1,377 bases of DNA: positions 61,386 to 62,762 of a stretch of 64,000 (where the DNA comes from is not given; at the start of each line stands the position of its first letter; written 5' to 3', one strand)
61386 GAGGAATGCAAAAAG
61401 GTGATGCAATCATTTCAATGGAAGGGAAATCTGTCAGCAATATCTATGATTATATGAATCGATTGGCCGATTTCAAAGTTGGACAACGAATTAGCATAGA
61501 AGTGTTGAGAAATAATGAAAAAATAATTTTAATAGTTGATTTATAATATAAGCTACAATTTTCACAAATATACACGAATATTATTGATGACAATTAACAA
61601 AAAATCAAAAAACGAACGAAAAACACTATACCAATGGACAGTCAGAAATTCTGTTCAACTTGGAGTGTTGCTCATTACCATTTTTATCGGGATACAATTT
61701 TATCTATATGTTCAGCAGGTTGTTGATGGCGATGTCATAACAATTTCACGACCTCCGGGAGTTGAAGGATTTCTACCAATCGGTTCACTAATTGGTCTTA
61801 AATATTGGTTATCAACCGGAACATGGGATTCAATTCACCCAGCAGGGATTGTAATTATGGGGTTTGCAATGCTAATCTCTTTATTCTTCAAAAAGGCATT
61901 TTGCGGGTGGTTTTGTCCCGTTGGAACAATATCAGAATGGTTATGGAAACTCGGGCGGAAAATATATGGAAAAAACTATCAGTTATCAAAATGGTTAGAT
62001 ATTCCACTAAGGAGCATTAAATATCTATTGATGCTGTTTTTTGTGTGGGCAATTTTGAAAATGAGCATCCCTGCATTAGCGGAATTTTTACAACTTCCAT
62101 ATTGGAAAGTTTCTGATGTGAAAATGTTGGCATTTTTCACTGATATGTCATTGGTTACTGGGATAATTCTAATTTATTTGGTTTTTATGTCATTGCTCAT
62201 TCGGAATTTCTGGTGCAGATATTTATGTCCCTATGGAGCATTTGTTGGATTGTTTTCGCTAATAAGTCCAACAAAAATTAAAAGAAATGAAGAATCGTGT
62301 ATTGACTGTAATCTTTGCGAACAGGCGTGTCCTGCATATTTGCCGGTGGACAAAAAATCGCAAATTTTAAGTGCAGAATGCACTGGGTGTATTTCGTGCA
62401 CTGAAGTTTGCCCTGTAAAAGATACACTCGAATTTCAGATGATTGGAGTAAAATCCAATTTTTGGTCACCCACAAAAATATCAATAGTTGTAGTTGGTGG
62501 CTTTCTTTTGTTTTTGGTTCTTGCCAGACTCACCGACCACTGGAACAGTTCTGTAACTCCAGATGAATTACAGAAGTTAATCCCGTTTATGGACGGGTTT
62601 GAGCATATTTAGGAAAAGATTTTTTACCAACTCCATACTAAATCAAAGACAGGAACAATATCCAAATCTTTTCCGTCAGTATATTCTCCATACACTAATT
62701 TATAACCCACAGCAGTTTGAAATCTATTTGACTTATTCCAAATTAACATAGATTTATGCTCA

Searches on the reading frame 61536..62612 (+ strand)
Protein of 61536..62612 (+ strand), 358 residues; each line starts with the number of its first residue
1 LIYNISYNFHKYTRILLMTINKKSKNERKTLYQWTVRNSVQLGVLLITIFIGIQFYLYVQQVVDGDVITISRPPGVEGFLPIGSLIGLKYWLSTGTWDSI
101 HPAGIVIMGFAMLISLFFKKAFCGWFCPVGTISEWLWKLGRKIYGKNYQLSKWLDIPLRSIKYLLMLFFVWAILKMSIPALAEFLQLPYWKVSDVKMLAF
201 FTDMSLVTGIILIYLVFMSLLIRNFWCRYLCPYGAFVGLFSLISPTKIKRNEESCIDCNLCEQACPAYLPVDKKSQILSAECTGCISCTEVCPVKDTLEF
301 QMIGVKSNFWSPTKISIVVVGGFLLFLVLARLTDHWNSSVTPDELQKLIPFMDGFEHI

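Call 39: search_protein_families(library=pfam, proteins=[window:61536-62612:+], max_evalue=0.00001)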
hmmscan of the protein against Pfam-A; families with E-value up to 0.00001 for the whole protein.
window:61536-62612:+ (358 aa): 4 families
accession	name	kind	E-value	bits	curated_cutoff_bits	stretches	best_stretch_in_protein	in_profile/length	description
PF12801.12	Fer4_5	-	2.4e-21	75.9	22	2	101-146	2-47/48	4Fe-4S binding domain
PF14697.11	Fer4_21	-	1.4e-08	35.1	35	1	251-299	4-58/59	4Fe-4S dicluster domain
PF13237.11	Fer4_10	-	7.4e-08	32.6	25.5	1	247-293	1-53/53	4Fe-4S dicluster domain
PF00037.32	Fer4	-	4.3e-07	29.9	21.1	0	249-267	2-20/24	4Fe-4S binding domain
